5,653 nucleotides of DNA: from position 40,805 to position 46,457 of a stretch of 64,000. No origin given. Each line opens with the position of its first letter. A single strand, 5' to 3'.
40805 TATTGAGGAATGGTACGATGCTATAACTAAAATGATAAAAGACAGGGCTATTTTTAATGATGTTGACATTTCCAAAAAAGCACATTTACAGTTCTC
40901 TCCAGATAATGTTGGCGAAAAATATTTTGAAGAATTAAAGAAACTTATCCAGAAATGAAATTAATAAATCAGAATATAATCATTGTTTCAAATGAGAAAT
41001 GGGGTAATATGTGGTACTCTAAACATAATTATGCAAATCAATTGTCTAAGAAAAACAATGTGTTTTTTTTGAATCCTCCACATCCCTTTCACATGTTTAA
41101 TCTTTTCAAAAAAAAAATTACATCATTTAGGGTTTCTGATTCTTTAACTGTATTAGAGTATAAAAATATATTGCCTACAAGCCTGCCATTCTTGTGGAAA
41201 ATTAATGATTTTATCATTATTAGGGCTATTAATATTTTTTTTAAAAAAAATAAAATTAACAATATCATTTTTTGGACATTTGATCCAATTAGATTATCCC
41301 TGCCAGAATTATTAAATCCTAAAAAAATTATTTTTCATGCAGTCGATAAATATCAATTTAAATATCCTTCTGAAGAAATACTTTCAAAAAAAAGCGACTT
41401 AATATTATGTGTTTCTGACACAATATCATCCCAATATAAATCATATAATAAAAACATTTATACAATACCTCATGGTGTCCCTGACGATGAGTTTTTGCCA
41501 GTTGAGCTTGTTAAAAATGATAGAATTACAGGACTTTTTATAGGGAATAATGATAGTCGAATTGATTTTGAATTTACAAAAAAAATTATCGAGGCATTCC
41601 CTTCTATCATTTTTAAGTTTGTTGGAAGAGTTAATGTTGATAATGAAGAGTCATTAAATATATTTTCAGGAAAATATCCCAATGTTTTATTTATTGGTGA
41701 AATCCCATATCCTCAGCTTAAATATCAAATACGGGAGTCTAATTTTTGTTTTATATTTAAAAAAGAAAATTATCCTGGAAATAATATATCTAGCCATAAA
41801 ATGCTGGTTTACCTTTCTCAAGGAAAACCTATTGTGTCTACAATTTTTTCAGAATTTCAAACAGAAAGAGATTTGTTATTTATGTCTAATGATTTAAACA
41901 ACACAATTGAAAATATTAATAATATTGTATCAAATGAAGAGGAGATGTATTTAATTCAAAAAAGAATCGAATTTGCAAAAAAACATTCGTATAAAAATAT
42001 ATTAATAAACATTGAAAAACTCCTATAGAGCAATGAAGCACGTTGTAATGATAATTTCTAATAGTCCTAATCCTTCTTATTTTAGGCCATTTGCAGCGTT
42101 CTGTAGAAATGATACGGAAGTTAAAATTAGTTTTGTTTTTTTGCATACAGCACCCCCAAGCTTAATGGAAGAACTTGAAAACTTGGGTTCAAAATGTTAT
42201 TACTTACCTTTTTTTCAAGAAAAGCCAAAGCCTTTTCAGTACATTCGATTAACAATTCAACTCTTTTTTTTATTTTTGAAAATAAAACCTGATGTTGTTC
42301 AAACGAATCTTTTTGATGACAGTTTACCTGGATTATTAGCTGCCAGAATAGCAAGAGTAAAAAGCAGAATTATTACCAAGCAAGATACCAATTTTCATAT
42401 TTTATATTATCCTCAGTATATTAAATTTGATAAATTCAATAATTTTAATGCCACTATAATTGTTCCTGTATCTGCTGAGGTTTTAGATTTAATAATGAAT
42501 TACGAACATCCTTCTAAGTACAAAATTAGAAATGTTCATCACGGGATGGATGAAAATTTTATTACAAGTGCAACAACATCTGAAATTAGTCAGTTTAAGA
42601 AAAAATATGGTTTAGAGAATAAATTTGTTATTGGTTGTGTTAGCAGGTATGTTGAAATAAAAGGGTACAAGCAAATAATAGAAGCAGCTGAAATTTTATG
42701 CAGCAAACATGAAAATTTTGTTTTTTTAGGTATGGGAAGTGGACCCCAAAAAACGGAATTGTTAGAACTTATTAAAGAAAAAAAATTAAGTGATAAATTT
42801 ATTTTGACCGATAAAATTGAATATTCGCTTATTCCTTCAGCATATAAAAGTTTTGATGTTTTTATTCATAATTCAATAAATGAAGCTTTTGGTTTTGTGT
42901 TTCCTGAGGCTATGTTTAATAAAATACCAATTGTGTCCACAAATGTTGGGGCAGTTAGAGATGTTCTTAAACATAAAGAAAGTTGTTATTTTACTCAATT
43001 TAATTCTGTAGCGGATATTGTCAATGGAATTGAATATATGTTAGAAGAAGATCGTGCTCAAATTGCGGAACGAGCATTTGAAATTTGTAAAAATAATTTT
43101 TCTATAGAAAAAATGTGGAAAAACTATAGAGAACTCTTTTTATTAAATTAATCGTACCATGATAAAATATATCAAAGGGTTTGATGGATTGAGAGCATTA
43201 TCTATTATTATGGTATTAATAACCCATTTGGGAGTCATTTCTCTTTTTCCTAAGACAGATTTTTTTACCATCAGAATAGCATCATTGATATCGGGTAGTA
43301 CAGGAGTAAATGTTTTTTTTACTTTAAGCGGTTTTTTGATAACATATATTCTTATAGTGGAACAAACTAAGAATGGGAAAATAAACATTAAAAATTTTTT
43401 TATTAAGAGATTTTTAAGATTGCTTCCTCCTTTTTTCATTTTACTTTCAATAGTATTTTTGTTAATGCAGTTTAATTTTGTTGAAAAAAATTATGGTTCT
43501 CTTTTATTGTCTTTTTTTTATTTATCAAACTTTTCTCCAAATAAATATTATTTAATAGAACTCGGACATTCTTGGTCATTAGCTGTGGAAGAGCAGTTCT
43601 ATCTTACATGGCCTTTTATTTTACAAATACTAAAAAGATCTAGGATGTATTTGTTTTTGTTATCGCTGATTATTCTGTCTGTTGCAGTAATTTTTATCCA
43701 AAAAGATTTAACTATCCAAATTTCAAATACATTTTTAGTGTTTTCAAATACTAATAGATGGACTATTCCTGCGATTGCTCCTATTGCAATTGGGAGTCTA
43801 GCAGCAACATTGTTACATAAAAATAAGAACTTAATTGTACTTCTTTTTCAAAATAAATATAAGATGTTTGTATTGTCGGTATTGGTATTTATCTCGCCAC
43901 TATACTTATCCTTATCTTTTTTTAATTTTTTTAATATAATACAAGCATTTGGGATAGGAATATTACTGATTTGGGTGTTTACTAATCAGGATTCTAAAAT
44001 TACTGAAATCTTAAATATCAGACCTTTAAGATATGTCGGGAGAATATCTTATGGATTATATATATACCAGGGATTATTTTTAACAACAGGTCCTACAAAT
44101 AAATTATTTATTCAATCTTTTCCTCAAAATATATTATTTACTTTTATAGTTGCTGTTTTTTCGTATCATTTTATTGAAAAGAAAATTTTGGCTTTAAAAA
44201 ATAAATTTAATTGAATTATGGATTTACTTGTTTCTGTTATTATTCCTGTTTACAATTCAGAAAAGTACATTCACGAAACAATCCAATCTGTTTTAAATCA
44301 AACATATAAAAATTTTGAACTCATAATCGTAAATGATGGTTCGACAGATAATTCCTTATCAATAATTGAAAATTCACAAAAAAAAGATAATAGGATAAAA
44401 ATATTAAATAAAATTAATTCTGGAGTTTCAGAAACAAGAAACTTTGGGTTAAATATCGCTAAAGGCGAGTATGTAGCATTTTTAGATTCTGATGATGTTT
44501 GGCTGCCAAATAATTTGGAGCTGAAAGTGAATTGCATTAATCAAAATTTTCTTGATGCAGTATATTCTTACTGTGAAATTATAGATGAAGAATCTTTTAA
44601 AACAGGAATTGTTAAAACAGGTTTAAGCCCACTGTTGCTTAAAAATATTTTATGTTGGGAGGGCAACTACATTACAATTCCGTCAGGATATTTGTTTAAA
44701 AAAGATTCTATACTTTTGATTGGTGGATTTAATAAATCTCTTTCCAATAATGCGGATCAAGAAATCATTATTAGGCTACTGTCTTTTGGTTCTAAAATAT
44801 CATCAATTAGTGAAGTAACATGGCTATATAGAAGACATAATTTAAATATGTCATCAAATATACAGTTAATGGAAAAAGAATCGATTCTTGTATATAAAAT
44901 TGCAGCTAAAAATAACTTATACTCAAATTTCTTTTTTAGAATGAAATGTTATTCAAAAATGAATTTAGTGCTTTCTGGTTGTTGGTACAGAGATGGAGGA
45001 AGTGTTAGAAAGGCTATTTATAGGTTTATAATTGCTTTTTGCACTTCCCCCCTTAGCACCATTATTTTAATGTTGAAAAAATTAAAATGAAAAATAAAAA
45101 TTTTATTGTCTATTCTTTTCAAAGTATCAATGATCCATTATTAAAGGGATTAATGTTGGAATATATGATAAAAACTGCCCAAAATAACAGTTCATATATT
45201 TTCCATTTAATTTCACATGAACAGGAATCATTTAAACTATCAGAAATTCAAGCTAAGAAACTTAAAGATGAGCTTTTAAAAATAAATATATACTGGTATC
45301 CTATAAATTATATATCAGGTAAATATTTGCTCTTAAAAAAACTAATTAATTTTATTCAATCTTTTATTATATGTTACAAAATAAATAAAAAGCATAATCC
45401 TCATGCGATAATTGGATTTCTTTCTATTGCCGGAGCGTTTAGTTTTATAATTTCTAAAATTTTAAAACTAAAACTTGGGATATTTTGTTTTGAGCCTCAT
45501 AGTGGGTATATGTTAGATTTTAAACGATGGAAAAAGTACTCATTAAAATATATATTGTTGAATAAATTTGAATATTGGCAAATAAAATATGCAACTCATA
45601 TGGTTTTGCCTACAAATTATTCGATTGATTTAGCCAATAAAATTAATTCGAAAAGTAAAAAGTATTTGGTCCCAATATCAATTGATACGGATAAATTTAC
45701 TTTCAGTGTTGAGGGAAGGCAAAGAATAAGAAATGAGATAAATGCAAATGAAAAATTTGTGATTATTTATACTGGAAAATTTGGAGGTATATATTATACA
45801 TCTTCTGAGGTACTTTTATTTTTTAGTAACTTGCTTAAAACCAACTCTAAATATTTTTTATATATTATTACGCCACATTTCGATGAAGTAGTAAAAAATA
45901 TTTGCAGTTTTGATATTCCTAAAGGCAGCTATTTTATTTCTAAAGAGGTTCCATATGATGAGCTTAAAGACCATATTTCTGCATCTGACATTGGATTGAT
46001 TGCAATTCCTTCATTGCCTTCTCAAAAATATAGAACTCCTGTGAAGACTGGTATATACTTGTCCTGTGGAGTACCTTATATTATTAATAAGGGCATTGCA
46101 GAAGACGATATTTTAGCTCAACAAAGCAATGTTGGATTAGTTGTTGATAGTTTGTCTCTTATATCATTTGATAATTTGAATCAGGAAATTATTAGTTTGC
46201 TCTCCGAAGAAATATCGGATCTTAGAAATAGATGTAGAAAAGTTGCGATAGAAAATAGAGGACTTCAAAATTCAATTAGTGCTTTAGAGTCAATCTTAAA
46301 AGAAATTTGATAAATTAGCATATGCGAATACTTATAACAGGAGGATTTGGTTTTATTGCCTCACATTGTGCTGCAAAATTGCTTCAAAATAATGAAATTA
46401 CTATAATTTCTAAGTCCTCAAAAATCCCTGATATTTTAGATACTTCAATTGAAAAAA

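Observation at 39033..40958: HisF2 (WbuZ-like) fused in frame to a GT4 glycosyltransferase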

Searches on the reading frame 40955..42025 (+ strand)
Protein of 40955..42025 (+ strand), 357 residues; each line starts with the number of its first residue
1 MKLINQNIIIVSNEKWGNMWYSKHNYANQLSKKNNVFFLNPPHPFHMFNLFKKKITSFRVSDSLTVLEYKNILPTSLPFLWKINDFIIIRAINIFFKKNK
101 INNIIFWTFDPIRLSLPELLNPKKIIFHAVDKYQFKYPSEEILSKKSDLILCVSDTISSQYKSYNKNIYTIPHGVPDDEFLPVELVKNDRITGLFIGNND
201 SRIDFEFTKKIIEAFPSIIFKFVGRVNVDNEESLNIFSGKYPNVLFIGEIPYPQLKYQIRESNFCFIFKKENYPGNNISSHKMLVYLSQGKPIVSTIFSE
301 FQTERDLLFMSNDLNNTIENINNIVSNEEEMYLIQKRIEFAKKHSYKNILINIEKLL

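Call 3: search_protein_families(library=pfam, proteins=[window:40955-42025:+])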
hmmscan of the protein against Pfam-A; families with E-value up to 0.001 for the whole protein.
window:40955-42025:+ (357 aa): 0 families

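Call 13: search_protein_families(library=ncbifam, proteins=[window:40955-42025:+], max_evalue=0.00001)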
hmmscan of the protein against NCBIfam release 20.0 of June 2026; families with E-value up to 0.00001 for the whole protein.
window:40955-42025:+ (357 aa): 1 family
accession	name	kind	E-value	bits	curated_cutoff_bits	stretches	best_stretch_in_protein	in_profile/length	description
NF047676.1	TeichurnBiosyTuaH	equivalog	1.1e-10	41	550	1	139-354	151-381/384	teichuronic acid biosynthesis protein TuaH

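Call 64: search_solved_structures(query=window:40955-42025:+, max_evalue=1)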
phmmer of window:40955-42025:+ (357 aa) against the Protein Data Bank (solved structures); distinct sequences matched with E-value up to 1: 0.

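Call 65: search_protein_families(library=pfam, proteins=[window:40955-42025:+], max_evalue=1)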
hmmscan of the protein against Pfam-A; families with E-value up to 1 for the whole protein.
window:40955-42025:+ (357 aa): 1 family
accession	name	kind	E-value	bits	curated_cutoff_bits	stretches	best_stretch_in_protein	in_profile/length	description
PF13439.12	Glyco_transf_4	-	0.027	14.9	28.5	1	130-178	106-169/170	Glycosyltransferase Family 4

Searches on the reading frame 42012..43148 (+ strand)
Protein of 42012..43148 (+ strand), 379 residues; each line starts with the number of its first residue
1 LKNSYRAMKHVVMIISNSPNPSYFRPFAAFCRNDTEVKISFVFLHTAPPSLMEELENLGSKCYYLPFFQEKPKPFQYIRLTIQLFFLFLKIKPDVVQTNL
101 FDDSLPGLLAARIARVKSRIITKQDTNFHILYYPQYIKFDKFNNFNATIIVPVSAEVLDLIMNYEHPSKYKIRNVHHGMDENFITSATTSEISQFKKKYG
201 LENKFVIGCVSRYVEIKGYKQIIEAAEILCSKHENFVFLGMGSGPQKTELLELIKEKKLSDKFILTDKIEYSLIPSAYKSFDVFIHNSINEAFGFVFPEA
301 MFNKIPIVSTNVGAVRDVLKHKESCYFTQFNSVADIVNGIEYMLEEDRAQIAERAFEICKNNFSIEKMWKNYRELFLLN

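Call 3: search_protein_families(library=pfam, proteins=[window:42012-43148:+])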
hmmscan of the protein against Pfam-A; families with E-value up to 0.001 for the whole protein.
window:42012-43148:+ (379 aa): 2 families
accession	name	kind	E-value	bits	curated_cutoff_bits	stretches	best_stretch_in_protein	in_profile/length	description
PF00534.26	Glycos_transf_1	-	1.9e-31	109.3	26.4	1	194-355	4-169/172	Glycosyl transferases group 1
PF13692.12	Glyco_trans_1_4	-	2.3e-21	77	27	1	205-345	2-141/142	Glycosyl transferases group 1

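Call 13: search_protein_families(library=ncbifam, proteins=[window:42012-43148:+], max_evalue=0.00001)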
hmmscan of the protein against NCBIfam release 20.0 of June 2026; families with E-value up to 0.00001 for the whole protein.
window:42012-43148:+ (379 aa): 25 families
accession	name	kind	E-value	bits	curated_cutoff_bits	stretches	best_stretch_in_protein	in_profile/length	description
TIGR03088.1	stp2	hypoth_equivalog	1.3e-24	86.9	409.05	1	67-376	56-370/374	TIGR03088 family PEP-CTERM/XrtA system glycosyltransferase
TIGR03999.1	thiol_BshA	equivalog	1.3e-21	77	273.7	1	181-376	173-370/375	N-acetyl-alpha-D-glucosaminyl L-malate synthase BshA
NF047684.1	TeichurnBiosyTuaC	equivalog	2.1e-16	59.8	550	1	189-368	203-378/391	teichuronic acid biosynthesis protein TuaC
NF053513.1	Gtran_IagA_BgsA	equivalog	1.4e-15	57.2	460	1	154-374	113-326/333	LTA glycolipid anchor biosynthesis glycosyltransferase, IagA/BgsA family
TIGR04157.1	glyco_rSAM_CFB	subfamily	4.3e-15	55.6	400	1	148-374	171-404/406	TIGR04157 family glycosyltransferase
TIGR04063.1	stp3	hypoth_equivalog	8.5e-15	54.5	442.05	1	171-371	181-387/397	TIGR04063 family PEP-CTERM/XrtA system glycosyltransferase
NF049987.1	DaglGlyslTfaseDgs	equivalog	1.1e-14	54.1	500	1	148-372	103-320/332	processive diacylglycerol alpha-glucosyltransferase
NF038298.1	EPS_HpsO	equivalog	2.9e-14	52.7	575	1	139-361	139-369/388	hormogonium polysaccharide biosynthesis glycosyltransferase HpsO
NF041876.1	EPS_EpsE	equivalog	6e-14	52.1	400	1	202-351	212-368/389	exopolysaccharide biosynthesis GT4 family glycosyltransferase EpsE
TIGR02149.1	glgA_Coryne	subfamily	6.6e-13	48.5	302.4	1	148-364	146-375/391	glycogen synthase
NF038295.1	EPS_HpsP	equivalog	4.5e-12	45.7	550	1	189-367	191-375/388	hormogonium polysaccharide biosynthesis glycosyltransferase HpsP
TIGR02095.1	glgA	subfamily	1.8e-11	43.4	328.45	1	194-376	281-474/477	glycogen/starch synthase, ADP-glucose type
TIGR03449.1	mycothiol_MshA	equivalog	5.4e-11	42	462.5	1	147-364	166-388/406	D-inositol-3-phosphate glycosyltransferase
NF049988.1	MGlcDAGSynMgs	equivalog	1.8e-10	40.8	400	1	142-339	151-349/398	alpha-monoglucosyldiacylglycerol synthase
NF053787.1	GlcN_PG_synth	equivalog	8.2e-10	38.1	480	1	270-369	251-349/361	N-acetylglucosaminyl phosphatidylglycerol synthase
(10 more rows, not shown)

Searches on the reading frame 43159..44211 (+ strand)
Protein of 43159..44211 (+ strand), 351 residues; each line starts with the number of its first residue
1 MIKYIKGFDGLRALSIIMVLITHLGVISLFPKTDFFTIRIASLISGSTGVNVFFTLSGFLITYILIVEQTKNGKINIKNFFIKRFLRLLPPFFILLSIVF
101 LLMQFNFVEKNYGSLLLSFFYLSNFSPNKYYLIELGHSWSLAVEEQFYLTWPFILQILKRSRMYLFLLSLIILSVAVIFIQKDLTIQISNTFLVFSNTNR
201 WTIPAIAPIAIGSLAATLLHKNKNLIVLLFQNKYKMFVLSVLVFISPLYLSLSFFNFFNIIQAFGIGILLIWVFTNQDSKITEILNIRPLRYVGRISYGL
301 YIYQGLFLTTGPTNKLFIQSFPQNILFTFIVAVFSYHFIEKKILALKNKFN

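Call 26: search_protein_families(library=pfam, proteins=[window:43159-44211:+], max_evalue=0.00001)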
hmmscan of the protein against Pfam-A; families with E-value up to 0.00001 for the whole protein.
window:43159-44211:+ (351 aa): 1 family
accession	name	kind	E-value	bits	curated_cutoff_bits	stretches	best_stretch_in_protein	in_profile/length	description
PF01757.29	Acyl_transf_3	-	6.1e-30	104.8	31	1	6-335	2-317/326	Acyltransferase domain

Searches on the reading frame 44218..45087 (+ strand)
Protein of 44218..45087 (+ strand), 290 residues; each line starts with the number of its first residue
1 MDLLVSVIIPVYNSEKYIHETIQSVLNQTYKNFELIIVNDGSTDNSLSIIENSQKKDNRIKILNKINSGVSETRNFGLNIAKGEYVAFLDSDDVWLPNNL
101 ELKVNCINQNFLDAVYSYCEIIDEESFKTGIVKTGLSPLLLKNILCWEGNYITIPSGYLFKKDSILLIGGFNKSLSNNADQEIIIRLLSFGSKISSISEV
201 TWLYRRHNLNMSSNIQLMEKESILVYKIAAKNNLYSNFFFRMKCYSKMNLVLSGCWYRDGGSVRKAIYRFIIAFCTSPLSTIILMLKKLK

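Call 26: search_protein_families(library=pfam, proteins=[window:44218-45087:+], max_evalue=0.00001)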
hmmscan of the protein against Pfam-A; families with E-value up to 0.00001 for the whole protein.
window:44218-45087:+ (290 aa): 3 families
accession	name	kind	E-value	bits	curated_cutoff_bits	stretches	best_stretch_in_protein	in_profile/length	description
PF00535.33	Glycos_transf_2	-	5.7e-37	127.7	23.3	1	6-134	1-130/168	Glycosyl transferase family 2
PF10111.15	Glyco_tranf_2_2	-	1.1e-21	78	27.3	1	6-212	1-223/276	Glycosyltransferase like family 2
PF13641.12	Glyco_tranf_2_3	-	2.3e-11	44.6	27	1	5-107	3-111/230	Glycosyltransferase like family 2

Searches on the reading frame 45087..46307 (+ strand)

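Call 13: search_protein_families(library=ncbifam, proteins=[window:45087-46307:+], max_evalue=0.00001)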
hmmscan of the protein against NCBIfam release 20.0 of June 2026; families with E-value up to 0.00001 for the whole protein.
window:45087-46307:+ (407 aa): 1 family
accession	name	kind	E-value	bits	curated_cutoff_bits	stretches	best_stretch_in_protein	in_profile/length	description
NF007326.0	PRK09814.2-3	equivalog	7.1e-07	28.6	420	1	313-387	259-327/349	beta-1,6-galactofuranosyltransferase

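Call 26: search_protein_families(library=pfam, proteins=[window:45087-46307:+], max_evalue=0.00001)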
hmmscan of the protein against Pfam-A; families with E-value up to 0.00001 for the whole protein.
window:45087-46307:+ (407 aa): 0 families

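Call 65: search_protein_families(library=pfam, proteins=[window:45087-46307:+], max_evalue=1)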
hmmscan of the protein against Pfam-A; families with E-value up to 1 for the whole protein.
window:45087-46307:+ (407 aa): 2 families
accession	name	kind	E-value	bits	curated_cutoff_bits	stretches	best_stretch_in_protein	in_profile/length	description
PF19732.4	SpoIIE_N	-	0.092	11.7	27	1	40-150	14-123/605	Stage II sporulation protein E N-terminal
PF22642.1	MinC_N_1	-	0.17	12.7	27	0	182-226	27-75/78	Cell-division inhibitor MinC, N-terminal domain-like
